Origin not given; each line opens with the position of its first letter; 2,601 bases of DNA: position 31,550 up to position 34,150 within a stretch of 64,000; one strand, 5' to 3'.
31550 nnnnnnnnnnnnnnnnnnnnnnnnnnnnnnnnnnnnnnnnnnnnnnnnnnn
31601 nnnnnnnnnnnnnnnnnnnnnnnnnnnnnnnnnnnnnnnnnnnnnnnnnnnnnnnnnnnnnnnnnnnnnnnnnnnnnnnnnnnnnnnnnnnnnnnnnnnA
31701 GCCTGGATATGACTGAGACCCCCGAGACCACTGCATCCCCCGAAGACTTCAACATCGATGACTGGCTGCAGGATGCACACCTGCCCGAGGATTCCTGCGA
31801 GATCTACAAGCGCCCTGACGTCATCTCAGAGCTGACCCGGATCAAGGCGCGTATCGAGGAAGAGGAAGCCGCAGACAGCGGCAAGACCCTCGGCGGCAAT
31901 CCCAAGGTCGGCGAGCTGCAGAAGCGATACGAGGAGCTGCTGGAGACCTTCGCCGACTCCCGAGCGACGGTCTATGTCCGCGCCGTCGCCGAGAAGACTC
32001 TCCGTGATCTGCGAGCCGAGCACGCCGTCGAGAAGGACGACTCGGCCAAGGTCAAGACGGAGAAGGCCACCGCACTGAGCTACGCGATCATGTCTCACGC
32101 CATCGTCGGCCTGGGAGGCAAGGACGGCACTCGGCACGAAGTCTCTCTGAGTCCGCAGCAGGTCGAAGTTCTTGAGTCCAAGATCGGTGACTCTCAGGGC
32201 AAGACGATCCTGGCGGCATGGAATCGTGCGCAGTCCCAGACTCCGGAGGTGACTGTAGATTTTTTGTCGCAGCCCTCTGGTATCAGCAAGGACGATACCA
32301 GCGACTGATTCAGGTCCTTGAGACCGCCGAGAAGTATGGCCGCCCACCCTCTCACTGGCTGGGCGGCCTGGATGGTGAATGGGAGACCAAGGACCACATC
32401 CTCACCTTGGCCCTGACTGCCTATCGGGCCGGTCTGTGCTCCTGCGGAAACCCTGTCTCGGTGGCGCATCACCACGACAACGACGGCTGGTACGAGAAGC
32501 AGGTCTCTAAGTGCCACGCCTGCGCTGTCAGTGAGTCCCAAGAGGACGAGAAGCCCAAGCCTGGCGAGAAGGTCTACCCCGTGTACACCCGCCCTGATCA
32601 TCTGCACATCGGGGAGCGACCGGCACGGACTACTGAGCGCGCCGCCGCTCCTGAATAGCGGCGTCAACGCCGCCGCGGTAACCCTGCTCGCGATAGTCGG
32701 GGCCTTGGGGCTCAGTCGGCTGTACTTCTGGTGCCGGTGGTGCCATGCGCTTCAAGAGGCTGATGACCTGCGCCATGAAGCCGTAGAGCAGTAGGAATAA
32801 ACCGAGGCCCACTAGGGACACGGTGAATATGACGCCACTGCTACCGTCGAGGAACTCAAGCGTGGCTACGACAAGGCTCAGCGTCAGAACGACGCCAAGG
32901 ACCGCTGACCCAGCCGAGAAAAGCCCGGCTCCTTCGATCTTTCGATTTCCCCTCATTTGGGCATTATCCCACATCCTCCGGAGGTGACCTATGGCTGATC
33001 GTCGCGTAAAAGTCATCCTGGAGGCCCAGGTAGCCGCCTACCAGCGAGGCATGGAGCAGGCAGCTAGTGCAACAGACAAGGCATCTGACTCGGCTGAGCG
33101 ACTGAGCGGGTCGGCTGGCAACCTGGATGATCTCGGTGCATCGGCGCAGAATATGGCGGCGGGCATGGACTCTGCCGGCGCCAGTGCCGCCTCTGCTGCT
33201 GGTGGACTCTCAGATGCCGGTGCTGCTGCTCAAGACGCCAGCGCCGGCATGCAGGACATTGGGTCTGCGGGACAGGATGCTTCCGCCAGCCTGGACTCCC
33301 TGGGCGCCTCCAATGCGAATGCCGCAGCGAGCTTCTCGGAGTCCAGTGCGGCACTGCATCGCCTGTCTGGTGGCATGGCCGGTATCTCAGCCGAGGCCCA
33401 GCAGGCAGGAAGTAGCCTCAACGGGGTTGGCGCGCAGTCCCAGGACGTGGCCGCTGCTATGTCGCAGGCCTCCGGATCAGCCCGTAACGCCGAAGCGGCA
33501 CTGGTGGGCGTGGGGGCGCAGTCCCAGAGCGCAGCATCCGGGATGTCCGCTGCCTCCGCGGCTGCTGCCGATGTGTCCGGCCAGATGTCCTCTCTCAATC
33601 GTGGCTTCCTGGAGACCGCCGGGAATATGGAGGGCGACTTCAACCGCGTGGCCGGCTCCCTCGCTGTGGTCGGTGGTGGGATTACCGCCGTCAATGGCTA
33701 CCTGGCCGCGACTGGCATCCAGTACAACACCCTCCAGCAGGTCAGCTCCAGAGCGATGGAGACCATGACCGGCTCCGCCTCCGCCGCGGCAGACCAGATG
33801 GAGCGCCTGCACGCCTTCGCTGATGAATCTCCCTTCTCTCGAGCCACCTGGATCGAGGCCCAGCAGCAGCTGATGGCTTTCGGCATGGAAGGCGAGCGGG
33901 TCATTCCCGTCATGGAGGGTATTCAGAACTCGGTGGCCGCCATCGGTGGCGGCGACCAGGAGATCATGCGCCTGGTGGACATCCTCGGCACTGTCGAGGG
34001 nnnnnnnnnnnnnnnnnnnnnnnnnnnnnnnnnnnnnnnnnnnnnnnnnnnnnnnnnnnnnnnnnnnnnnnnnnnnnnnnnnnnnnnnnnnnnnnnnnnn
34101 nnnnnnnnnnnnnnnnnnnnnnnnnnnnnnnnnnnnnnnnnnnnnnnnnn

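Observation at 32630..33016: Reverse-strand 2-TM membrane protein gene (moron) between the tail chaperone and tape measure genes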

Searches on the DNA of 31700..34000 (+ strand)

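Call 3: search_dna_similar(query=window:31700-34000:+, collection=phages, mode=near, max_rows=25)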
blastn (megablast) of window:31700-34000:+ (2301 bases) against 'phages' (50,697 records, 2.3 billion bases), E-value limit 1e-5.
No match.

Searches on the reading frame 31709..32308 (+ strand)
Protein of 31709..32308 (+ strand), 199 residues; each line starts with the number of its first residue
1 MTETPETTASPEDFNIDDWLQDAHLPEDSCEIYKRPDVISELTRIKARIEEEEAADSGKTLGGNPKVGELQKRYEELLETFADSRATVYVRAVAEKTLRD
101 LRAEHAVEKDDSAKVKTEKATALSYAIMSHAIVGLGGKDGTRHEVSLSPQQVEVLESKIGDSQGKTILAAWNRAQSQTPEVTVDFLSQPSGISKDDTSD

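Call 4: search_protein_families(library=pfam, proteins=[window:31709-32308:+], max_evalue=0.1)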
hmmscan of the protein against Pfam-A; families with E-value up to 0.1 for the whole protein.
window:31709-32308:+ (199 aa): 3 families
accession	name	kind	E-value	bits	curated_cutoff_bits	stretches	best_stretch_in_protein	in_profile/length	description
PF17566.7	DUF5472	-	0.00012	22.4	25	1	87-131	20-64/73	Family of unknown function (DUF5472)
PF19380.4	DUF5955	-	0.059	14.2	27.1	0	64-115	5-56/88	Family of unknown function (DUF5955)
PF13851.11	GAS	-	0.068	13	32.3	0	66-121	69-124/200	Growth-arrest specific micro-tubule binding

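Call 5: search_protein_families(library=phrogs, proteins=[window:31709-32308:+], max_evalue=0.1)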
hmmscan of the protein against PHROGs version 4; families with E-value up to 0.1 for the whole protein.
window:31709-32308:+ (199 aa): 1 family
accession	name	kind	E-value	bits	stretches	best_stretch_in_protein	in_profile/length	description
phrog_15960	-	tail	6.2e-06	27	1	10-163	17-187/217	tail assembly chaperone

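Call 15: find_homologous_proteins(query=window:31709-32308:+, max_evalue=0.001)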
Query window:31709-32308:+ (199 aa): 7 proteins with E <= 0.001 among 323 candidates.
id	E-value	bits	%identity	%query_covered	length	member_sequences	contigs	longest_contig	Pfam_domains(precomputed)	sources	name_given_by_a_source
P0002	4.8e-123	426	100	100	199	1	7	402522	-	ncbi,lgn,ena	-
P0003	9.0e-91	321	76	99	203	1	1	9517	-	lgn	-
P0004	9.9e-63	229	58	99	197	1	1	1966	-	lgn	-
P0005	9.1e-59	216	57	100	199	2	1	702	-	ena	-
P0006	4.4e-57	211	54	100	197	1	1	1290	-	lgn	-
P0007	1.6e-47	180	50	99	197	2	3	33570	-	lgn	-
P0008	8.9e-38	148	45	96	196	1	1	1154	-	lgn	-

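Call 16: find_encoding_contigs(protein=P0003, flank=6000, max_places=3)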
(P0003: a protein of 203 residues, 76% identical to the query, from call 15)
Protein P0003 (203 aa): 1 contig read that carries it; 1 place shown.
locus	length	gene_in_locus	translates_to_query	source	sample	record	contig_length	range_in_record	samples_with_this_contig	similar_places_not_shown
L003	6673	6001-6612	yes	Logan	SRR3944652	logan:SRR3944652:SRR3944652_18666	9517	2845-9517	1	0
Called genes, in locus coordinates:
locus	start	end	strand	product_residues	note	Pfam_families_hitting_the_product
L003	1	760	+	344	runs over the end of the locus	-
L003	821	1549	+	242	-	PF06810:Phage_scaffold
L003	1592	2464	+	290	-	-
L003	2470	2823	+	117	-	-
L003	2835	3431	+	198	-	-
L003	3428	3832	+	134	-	PF19586:DUF6093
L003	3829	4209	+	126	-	-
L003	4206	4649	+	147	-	-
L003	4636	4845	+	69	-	-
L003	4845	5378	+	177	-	PF25595:Phage_TTP_16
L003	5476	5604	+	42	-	-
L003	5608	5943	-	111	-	-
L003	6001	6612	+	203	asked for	-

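Call 17: find_encoding_contigs(protein=P0007, flank=6000, max_places=3)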
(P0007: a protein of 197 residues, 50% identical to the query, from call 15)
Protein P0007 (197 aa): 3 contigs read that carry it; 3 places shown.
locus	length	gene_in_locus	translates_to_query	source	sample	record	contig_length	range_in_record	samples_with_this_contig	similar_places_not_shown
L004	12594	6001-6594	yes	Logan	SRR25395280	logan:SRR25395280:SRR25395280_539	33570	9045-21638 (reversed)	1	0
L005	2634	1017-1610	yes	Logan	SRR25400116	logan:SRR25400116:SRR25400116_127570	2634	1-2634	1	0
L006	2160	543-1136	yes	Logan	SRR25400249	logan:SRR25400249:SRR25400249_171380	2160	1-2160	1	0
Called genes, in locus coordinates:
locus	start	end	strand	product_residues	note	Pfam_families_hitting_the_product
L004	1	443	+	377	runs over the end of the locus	PF25310:VG15 (faint)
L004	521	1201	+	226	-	PF06810:Phage_scaffold (weak)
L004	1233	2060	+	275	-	PF19821:Phage_capsid_2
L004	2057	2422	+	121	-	-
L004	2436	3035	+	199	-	PF24163:HCP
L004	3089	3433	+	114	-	PF19586:DUF6093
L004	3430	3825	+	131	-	-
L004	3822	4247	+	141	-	-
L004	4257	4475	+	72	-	-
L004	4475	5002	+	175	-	PF25595:Phage_TTP_16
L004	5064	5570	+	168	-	-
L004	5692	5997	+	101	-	-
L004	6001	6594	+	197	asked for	-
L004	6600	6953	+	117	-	-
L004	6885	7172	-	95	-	-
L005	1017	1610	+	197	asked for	-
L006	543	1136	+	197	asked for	-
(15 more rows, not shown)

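Call 18: find_encoding_contigs(protein=P0002, flank=6000, max_places=8)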
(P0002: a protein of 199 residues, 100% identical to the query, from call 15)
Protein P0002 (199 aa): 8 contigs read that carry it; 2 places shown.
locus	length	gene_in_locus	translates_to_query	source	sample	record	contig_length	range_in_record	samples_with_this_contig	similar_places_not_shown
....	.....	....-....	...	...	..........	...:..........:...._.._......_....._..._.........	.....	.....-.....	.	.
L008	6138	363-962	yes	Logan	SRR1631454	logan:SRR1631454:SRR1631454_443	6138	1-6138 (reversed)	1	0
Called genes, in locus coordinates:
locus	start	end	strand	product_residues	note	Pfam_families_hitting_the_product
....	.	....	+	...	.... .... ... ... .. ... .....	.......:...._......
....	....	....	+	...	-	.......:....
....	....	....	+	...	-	-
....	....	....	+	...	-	-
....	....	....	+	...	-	-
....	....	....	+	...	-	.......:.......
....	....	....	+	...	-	-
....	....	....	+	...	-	-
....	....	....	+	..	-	-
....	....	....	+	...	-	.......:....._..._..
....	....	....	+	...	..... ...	-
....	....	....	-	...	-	-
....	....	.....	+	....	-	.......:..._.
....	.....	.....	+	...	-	-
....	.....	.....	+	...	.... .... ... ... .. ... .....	-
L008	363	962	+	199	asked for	-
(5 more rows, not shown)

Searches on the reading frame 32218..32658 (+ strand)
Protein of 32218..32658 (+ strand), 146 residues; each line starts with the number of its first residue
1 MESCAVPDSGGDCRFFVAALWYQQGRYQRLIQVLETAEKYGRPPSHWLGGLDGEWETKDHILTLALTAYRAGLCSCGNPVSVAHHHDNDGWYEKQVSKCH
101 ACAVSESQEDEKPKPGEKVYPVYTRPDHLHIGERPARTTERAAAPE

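Call 4: search_protein_families(library=pfam, proteins=[window:32218-32658:+], max_evalue=0.1)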
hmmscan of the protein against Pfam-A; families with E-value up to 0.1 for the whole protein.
window:32218-32658:+ (146 aa): 0 families

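Call 5: search_protein_families(library=phrogs, proteins=[window:32218-32658:+], max_evalue=0.1)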
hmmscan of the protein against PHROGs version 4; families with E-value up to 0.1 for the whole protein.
window:32218-32658:+ (146 aa): 2 families
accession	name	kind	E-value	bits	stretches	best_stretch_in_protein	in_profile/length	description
phrog_19456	-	unknown function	1.3e-05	26.2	1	34-115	1-85/103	-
phrog_20192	-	tail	0.00044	20.4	1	6-125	191-311/357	tail assembly chaperone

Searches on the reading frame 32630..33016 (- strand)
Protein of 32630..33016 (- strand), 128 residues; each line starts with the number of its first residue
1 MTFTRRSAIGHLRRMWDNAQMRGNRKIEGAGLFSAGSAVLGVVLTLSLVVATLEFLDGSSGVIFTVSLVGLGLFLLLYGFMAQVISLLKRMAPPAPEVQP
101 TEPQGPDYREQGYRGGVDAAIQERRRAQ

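Call 4: search_protein_families(library=pfam, proteins=[window:32630-33016:-], max_evalue=0.1)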
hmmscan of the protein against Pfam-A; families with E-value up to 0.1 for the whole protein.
window:32630-33016:- (128 aa): 2 families
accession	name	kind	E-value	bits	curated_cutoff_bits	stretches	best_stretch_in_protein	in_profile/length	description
PF07332.16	Phage_holin_3_6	-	0.0034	17.8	28.4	1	24-97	31-102/116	Putative Actinobacterial Holin-X, holin superfamily III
PF20087.4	DUF6479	-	0.065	14.1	25.4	0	69-110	26-69/120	Family of unknown function (DUF6479)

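Call 5: search_protein_families(library=phrogs, proteins=[window:32630-33016:-], max_evalue=0.1)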
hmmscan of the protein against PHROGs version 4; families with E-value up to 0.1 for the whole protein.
window:32630-33016:- (128 aa): 0 families

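Call 8: find_homologous_proteins(query=window:32630-33016:-, max_evalue=0.01)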
Query window:32630-33016:- (128 aa): 1 proteins with E <= 0.01 among 43 candidates.
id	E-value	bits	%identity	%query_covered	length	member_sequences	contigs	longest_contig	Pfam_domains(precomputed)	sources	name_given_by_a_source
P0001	5.4e-61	222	100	84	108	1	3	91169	-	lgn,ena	-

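Call 9: search_dna_similar(query=window:32630-33016:-, collection=phages, mode=protein, max_evalue=1, max_rows=25)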
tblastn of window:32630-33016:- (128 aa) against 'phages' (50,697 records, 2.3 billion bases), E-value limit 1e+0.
No match.

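Call 11: find_encoding_contigs(protein=P0001, flank=10000, max_places=6)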
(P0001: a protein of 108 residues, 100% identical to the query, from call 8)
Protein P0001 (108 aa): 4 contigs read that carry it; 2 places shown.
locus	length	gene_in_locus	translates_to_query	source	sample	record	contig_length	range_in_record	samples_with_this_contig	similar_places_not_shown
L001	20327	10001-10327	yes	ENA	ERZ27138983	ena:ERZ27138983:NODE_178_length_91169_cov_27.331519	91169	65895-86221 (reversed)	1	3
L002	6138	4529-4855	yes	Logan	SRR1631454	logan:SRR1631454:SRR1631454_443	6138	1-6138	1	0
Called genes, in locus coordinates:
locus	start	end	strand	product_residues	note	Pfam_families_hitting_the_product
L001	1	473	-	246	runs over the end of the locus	-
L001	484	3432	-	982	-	-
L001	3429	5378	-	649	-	-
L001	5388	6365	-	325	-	-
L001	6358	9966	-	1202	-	PF20155:TMP_3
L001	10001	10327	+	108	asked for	-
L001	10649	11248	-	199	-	-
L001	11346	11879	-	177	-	PF25595:Phage_TTP_16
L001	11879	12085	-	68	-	-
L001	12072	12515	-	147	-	-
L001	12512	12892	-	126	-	-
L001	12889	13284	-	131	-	PF19586:DUF6093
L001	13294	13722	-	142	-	-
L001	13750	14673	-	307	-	-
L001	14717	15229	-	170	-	-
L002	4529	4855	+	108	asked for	-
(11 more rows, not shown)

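Call 25: search_protein_representatives(protein=window:32630-32956:-)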
Query: 108 residues. Proteins with E-value up to 0.001 (for the whole library): 1; up to 1e-10: 1; up to 1e-30: 1. The best 1 are listed.
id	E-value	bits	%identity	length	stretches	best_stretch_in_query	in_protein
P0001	6.1e-62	222.3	100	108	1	1-108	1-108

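Call 69: search_protein_families(library=pfam, proteins=[window:32633-32956:-], max_evalue=1)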
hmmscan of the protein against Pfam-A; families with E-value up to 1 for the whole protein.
seq(108 aa): 3 families
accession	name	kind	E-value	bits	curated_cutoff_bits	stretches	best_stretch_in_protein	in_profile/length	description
PF07332.16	Phage_holin_3_6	-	0.008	16.7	28.4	1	6-77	33-102/116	Putative Actinobacterial Holin-X, holin superfamily III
PF20087.4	DUF6479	-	0.1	13.5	25.4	1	49-90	26-69/120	Family of unknown function (DUF6479)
PF20540.3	DUF6755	-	0.18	12.5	27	1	21-69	24-73/75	Family of unknown function (DUF6755)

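Call 70: search_protein_families(library=padloc, proteins=[window:32633-32956:-], max_evalue=1)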
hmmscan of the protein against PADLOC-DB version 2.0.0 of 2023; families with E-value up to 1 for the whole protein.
seq(108 aa): 0 families

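Call 82: predict_structure(protein=window:32630-32956:-)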
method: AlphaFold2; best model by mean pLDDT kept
length: 108 residues; sequences in the alignment: 1
mean_pLDDT: 72.2   pTM: 0.41
mean pLDDT of the five models: 72.2, 71.2, 69.2, 69.1, 68.1
residues with pLDDT >= 90: 0; 70-90: 56; 50-70: 51; < 50: 1
segments of 3 or more residues with pLDDT < 50: none
pLDDT, mean of each block of 10 residues (from residue 1): 56 67 82 79 80 86 86 69 61 62 65
secondary structure, 60 per line:
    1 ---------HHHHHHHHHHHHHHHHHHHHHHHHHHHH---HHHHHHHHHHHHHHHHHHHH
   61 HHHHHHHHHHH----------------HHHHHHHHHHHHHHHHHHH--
elements in order: H10-37 H41-71 H88-106

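Call 88: fold_search(model_id=the predicted structure, library=viral)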
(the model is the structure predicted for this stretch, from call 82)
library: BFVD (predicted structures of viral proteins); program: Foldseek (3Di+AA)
matches with E <= 10: 93; with E <= 0.001: 0
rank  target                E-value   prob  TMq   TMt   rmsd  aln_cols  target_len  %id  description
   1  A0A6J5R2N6            4.5e-01  0.63  0.42  0.48   8.2        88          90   16  Uncharacterized protein [uncultured Caudovirales phage]
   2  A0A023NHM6            8.0e-01  0.35  0.37  0.09   6.5        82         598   18  Capsid protein (Fragment) [Human picobirnavirus]
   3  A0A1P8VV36            1.4e+00  0.54  0.44  0.36   6.7        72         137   18  (no name in the UniProt tables at hand)
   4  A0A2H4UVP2            1.5e+00  0.21  0.43  0.39  20.1       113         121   11  Transmembrane protein [Bodo saltans virus]
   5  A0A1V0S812            1.9e+00  0.21  0.34  0.48   5.0        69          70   12  SWPV1-190 [Shearwaterpox virus]
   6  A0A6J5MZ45            2.0e+00  0.25  0.47  0.26  15.9       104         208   12  Uncharacterized protein [uncultured Caudovirales phage]
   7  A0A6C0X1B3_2          2.0e+00  0.10  0.35  0.06  27.4       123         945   10  Polyprotein [Apple virus A]
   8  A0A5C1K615            2.2e+00  0.66  0.48  0.81   1.8        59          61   15  (no name in the UniProt tables at hand)
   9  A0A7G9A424            2.4e+00  0.14  0.38  0.22  12.7       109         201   17  Uncharacterized protein [Bacteriophage sp.]
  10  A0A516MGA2            2.5e+00  0.33  0.33  0.57   4.3        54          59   11  (no name in the UniProt tables at hand)
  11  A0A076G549            2.7e+00  0.63  0.46  0.78   1.3        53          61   21  Terminal repeat-encoded protein [Staphylococcus phage MCE-2014]
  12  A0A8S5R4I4            2.7e+00  0.13  0.28  0.42   5.5        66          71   18  Uncharacterized protein [Siphoviridae sp. ctu8P6]
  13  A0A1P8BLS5            2.9e+00  0.06  0.28  0.22  20.1       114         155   11  (no name in the UniProt tables at hand)
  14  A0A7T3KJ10            3.1e+00  0.54  0.50  0.72   1.9        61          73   13  (no name in the UniProt tables at hand)
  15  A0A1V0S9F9            3.1e+00  0.18  0.31  0.40   4.5        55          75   20  Uncharacterized protein [Catovirus CTV1]
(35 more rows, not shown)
